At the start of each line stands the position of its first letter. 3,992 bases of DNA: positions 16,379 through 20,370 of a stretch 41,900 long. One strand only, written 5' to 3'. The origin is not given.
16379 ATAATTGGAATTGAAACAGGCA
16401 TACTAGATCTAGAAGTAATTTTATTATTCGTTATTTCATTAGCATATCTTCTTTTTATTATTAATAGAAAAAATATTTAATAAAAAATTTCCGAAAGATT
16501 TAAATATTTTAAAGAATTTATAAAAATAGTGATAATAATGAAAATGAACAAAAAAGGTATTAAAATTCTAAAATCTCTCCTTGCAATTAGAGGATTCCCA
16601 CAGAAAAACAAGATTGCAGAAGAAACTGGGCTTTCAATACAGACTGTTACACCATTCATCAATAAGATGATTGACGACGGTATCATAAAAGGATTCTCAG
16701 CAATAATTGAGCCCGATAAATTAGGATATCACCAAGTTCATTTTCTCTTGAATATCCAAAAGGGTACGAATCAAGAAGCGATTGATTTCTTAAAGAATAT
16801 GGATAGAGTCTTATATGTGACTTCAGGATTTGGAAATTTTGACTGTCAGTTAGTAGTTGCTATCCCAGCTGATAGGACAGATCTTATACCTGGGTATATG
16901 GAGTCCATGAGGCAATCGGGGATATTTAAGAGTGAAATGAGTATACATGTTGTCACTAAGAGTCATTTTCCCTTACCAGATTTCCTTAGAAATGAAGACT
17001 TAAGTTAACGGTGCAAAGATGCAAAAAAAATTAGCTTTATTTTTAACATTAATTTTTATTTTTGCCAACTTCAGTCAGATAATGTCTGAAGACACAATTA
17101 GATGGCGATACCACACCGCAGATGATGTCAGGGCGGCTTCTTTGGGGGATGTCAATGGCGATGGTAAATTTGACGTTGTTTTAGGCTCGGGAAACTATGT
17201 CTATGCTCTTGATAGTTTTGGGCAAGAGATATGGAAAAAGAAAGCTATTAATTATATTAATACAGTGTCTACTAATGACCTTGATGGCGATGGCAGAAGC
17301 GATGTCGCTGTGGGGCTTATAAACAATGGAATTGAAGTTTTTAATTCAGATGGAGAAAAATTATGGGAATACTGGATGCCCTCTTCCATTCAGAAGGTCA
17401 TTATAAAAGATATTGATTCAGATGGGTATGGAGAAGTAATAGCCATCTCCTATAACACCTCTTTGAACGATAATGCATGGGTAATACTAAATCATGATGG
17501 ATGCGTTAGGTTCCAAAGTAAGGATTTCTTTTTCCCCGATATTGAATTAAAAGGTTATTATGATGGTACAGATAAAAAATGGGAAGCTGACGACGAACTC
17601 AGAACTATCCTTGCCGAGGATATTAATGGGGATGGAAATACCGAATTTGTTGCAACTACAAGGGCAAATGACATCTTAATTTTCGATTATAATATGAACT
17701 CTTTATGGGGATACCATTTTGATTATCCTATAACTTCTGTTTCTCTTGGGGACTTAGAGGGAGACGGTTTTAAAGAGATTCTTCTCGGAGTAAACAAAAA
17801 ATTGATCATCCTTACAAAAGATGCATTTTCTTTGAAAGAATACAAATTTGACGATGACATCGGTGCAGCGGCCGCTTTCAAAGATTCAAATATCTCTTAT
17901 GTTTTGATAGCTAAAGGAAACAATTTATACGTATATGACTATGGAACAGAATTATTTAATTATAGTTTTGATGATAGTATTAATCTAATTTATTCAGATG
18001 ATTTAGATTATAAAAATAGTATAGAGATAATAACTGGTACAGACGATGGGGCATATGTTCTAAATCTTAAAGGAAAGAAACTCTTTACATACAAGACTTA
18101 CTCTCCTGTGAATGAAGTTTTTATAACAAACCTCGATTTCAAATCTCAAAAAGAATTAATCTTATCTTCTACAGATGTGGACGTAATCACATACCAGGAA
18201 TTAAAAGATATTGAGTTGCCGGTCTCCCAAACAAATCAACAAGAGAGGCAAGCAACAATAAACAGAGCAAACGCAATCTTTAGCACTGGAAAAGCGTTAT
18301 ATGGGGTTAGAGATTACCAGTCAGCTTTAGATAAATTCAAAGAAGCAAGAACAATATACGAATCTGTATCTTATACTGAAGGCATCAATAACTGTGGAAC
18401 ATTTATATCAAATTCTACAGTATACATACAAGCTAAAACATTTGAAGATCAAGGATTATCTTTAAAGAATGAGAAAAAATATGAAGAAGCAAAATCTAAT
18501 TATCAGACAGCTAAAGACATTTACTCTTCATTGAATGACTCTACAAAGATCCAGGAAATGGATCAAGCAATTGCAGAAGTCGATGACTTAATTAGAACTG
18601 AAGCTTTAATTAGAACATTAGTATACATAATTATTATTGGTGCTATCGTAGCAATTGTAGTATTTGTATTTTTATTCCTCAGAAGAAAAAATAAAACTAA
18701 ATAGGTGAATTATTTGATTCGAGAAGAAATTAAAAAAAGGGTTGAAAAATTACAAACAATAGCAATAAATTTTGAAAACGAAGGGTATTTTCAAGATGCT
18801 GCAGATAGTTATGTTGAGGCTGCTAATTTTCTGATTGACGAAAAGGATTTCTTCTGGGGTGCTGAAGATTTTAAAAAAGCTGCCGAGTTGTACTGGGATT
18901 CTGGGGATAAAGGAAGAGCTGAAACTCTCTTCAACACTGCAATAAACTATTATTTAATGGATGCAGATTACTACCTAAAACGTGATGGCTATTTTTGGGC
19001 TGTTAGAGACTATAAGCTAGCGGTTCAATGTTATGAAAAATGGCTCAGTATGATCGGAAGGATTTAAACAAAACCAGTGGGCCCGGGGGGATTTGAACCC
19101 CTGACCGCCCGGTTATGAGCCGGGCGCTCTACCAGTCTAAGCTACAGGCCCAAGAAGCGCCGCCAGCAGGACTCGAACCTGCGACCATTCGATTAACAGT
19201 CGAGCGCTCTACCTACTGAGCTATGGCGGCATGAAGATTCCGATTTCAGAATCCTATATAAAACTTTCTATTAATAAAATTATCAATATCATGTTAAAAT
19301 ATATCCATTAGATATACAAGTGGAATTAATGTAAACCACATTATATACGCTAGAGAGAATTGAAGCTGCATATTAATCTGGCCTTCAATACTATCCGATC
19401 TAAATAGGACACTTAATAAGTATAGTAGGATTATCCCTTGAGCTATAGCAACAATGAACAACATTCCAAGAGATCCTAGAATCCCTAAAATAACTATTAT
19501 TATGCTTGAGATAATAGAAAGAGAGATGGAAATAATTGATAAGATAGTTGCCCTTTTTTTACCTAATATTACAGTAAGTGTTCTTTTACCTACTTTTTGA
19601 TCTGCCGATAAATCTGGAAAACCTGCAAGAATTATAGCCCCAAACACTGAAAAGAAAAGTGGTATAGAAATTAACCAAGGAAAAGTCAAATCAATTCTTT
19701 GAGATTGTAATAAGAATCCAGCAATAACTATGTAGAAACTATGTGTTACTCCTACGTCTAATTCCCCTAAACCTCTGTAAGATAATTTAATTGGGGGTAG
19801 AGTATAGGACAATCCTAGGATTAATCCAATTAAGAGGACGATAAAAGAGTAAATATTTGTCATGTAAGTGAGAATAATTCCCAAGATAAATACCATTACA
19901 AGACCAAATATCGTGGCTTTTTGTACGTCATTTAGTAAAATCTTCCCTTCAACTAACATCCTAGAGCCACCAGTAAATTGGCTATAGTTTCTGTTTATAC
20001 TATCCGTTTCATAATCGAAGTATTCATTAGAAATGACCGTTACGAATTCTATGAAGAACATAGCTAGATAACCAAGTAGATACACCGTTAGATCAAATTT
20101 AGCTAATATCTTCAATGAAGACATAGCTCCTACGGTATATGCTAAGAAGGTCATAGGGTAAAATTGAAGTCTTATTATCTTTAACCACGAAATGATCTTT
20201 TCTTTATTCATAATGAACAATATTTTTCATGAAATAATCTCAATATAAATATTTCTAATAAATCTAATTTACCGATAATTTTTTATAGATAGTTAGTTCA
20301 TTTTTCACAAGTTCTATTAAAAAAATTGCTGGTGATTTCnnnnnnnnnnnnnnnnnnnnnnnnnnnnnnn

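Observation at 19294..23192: LuxE-like / LuxC-like carboxylate activation-reduction pair in an archaeon, divergently paired with a MenA/UbiA-like prenyltransferase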

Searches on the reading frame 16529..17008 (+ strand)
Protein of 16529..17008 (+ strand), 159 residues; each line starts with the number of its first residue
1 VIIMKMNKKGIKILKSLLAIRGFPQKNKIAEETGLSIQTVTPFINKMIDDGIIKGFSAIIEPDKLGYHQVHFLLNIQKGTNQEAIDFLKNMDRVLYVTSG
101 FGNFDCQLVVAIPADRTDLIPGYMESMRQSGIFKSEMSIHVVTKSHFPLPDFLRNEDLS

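Call 3: search_protein_families(library=pfam, proteins=[window:16529-17008:+], max_evalue=0.1)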
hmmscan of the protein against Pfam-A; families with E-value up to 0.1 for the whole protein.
window:16529-17008:+ (159 aa): 7 families
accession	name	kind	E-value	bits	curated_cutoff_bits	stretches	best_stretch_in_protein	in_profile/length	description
PF13412.12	HTH_24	-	4.6e-06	26.6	21.9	1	6-54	1-48/48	Winged helix-turn-helix DNA-binding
PF01047.28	MarR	-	0.0056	17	24.6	1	12-53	7-47/59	MarR family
PF13545.12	HTH_Crp_2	-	0.0059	17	27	1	26-55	25-55/70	Crp-like helix-turn-helix domain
PF05732.17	RepL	-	0.029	14.3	20.3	1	27-64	79-119/164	Firmicute plasmid replication protein (RepL)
PF24034.1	DUF7343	-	0.031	14.6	27.6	1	25-56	20-51/62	Domain of unknown function (DUF7343)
PF21984.2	DnaD_N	-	0.047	14.3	27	0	6-54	14-66/101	DnaD N-terminal domain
PF14947.12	HTH_45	-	0.047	14.1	25.5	0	13-54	7-50/77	Winged helix-turn-helix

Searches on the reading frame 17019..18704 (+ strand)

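Call 3: search_protein_families(library=pfam, proteins=[window:17019-18704:+], max_evalue=0.1)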
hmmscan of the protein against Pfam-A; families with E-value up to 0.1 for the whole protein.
window:17019-18704:+ (561 aa): 11 families
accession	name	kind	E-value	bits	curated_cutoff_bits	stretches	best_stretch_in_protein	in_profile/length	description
PF01839.29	FG-GAP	-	8.3e-13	48.3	22.1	2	38-60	3-25/37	FG-GAP repeat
PF14783.12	BBS2_Mid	-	1.1e-12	48.5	27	1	241-345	2-104/108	Ciliary BBSome complex subunit 2, middle region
PF13517.12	FG-GAP_3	-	3e-12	47.4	26.9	3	201-255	1-60/61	FG-GAP-like repeat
PF25292.1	Beta-prop_CGLA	-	2.8e-08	34.1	26.8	2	61-118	11-69/316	Lambda-carrageenase beta-propeller domain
PF15907.11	Itfg2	-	2.6e-06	27.3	27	0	116-143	67-94/330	Integrin-alpha FG-GAP repeat-containing protein 2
PF07719.23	TPR_2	-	6.1e-05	23.3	27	0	418-447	2-31/34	Tetratricopeptide repeat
PF13424.12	TPR_12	-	0.00034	21.2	30.1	0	415-449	43-77/77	Tetratricopeptide repeat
PF23743.1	Beta-prop_BBS7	-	0.00049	19.9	27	1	69-146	210-291/299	BBS7 beta-propeller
PF16969.10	SRP68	-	0.0006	19.3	26.1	0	484-522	135-173/565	RNA-binding signal recognition particle 68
PF00515.34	TPR_1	-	0.013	15.7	27.8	0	478-502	7-31/34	Tetratricopeptide repeat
PF13273.12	DUF4064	-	0.036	14.7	32.1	0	507-559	32-85/102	Protein of unknown function (DUF4064)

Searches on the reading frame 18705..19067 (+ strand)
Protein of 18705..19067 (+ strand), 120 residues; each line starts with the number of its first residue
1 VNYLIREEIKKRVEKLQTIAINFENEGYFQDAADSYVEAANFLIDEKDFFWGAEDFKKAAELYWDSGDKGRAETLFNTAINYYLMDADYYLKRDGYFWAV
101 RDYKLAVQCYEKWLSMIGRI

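Call 3: search_protein_families(library=pfam, proteins=[window:18705-19067:+], max_evalue=0.1)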
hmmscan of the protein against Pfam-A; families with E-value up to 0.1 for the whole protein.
window:18705-19067:+ (120 aa): 7 families
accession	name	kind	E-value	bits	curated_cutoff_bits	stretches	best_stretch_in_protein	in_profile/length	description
PF07719.23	TPR_2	-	0.00018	21.8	27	0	58-82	6-30/34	Tetratricopeptide repeat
PF14938.12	SNAP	-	0.00034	20.6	25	1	23-87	84-149/282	Soluble NSF attachment protein, SNAP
PF13181.12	TPR_8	-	0.00054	20.4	25.7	0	60-81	8-29/34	Tetratricopeptide repeat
PF13176.12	TPR_7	-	0.0042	17.5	27.9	0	98-115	10-29/36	Tetratricopeptide repeat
PF13424.12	TPR_12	-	0.03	14.9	30.1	0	32-85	2-58/77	Tetratricopeptide repeat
PF13432.12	TPR_16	-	0.039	14.9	32.7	0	59-113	3-57/65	Tetratricopeptide repeat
PF13428.12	TPR_14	-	0.076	14.2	23.5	0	58-79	6-27/44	Tetratricopeptide repeat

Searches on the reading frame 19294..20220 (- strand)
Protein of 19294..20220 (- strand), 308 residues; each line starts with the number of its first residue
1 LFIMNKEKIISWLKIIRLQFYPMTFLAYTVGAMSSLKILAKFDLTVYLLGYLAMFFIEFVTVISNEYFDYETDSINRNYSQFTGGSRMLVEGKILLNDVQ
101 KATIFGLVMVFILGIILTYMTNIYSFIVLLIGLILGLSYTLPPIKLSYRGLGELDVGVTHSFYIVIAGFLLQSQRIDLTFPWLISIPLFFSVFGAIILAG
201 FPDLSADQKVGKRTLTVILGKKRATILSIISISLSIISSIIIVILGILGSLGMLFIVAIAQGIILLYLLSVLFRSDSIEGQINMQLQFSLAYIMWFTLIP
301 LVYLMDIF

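Call 3: search_protein_families(library=pfam, proteins=[window:19294-20220:-], max_evalue=0.1)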
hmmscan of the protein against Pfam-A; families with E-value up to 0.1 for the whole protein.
window:19294-20220:- (308 aa): 1 family
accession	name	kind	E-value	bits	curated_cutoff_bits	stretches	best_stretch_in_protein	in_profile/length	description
PF01040.23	UbiA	-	2.4e-26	93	34.2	1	38-277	13-236/250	UbiA prenyltransferase family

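Call 4: search_protein_families(library=ncbifam, proteins=[window:19294-20220:-], max_evalue=0.1)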
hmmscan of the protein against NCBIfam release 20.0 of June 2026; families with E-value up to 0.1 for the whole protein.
window:19294-20220:- (308 aa): 21 families
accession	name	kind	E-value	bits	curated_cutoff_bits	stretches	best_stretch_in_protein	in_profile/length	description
NF009523.0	PRK12884.1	equivalog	1.3e-25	90.1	269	1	8-295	3-269/279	prenyltransferase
NF004749.0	PRK06080.1-1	equivalog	1.4e-22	80.2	277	1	5-262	15-267/311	1,4-dihydroxy-2-naphthoate polyprenyltransferase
NF009926.0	PRK13387.1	equivalog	4.8e-19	68.6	316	1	11-260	5-270/317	1,4-dihydroxy-2-naphthoate polyprenyltransferase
NF004751.0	PRK06080.1-3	equivalog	7.4e-18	65.1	264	1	8-259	9-255/296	1,4-dihydroxy-2-naphthoate polyprenyltransferase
NF004617.0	PRK05951.1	equivalog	9.1e-18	64.4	239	1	19-294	24-295/306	prenyltransferase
TIGR02235.1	menA_cyano-plnt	equivalog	7.2e-17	61.6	225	1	12-270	2-252/285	2-carboxy-1,4-naphthoquinone phytyltransferase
NF004750.0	PRK06080.1-2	equivalog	1.3e-16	60.8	346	1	5-260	2-258/301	1,4-dihydroxy-2-naphthoate polyprenyltransferase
NF004752.0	PRK06080.1-4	subfamily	3.9e-15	56.3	289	1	11-260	5-257/300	1,4-dihydroxy-2-naphthoate polyprenyltransferase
NF004753.0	PRK06080.1-5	equivalog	5.9e-14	52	555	1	41-257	47-256/312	1,4-dihydroxy-2-naphthoate polyprenyltransferase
NF009521.0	PRK12882.1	equivalog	8.3e-14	51.5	296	1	8-293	4-271/280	geranylgeranylglycerol-phosphate geranylgeranyltransferase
NF005742.0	PRK07566.1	equivalog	8.6e-14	51.3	313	1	27-254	46-265/315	chlorophyll synthase ChlG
NF009522.0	PRK12883.1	equivalog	1.7e-12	47.4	353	1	26-287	17-262/279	geranylgeranylglycerol-phosphate geranylgeranyltransferase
TIGR01476.1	chlor_syn_BchG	subfamily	1.4e-11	44.4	212.3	1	26-263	17-246/283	(bacterio)chlorophyll synthase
TIGR01475.1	ubiA_other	subfamily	9.3e-11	41.7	180.8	1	26-276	23-253/282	UbiA-like polyprenyltransferase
NF009609.0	PRK13106.1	equivalog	2.6e-10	40.2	349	1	7-290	13-285/301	prenyltransferase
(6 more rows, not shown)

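Call 25: search_solved_structures(query=window:19294-20220:-, max_evalue=1, show_alignments=2)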
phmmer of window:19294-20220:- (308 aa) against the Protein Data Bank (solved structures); distinct sequences matched with E-value up to 1: 2.
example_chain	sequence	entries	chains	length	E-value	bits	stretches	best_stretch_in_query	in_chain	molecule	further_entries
6m31_A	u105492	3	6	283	3.2e-11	46.8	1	7-280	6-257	Digeranylgeranylglyceryl phosphate synthase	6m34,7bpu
4od4_A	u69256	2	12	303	0.59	13.1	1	30-283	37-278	4-hydroxybenzoate octaprenyltransferase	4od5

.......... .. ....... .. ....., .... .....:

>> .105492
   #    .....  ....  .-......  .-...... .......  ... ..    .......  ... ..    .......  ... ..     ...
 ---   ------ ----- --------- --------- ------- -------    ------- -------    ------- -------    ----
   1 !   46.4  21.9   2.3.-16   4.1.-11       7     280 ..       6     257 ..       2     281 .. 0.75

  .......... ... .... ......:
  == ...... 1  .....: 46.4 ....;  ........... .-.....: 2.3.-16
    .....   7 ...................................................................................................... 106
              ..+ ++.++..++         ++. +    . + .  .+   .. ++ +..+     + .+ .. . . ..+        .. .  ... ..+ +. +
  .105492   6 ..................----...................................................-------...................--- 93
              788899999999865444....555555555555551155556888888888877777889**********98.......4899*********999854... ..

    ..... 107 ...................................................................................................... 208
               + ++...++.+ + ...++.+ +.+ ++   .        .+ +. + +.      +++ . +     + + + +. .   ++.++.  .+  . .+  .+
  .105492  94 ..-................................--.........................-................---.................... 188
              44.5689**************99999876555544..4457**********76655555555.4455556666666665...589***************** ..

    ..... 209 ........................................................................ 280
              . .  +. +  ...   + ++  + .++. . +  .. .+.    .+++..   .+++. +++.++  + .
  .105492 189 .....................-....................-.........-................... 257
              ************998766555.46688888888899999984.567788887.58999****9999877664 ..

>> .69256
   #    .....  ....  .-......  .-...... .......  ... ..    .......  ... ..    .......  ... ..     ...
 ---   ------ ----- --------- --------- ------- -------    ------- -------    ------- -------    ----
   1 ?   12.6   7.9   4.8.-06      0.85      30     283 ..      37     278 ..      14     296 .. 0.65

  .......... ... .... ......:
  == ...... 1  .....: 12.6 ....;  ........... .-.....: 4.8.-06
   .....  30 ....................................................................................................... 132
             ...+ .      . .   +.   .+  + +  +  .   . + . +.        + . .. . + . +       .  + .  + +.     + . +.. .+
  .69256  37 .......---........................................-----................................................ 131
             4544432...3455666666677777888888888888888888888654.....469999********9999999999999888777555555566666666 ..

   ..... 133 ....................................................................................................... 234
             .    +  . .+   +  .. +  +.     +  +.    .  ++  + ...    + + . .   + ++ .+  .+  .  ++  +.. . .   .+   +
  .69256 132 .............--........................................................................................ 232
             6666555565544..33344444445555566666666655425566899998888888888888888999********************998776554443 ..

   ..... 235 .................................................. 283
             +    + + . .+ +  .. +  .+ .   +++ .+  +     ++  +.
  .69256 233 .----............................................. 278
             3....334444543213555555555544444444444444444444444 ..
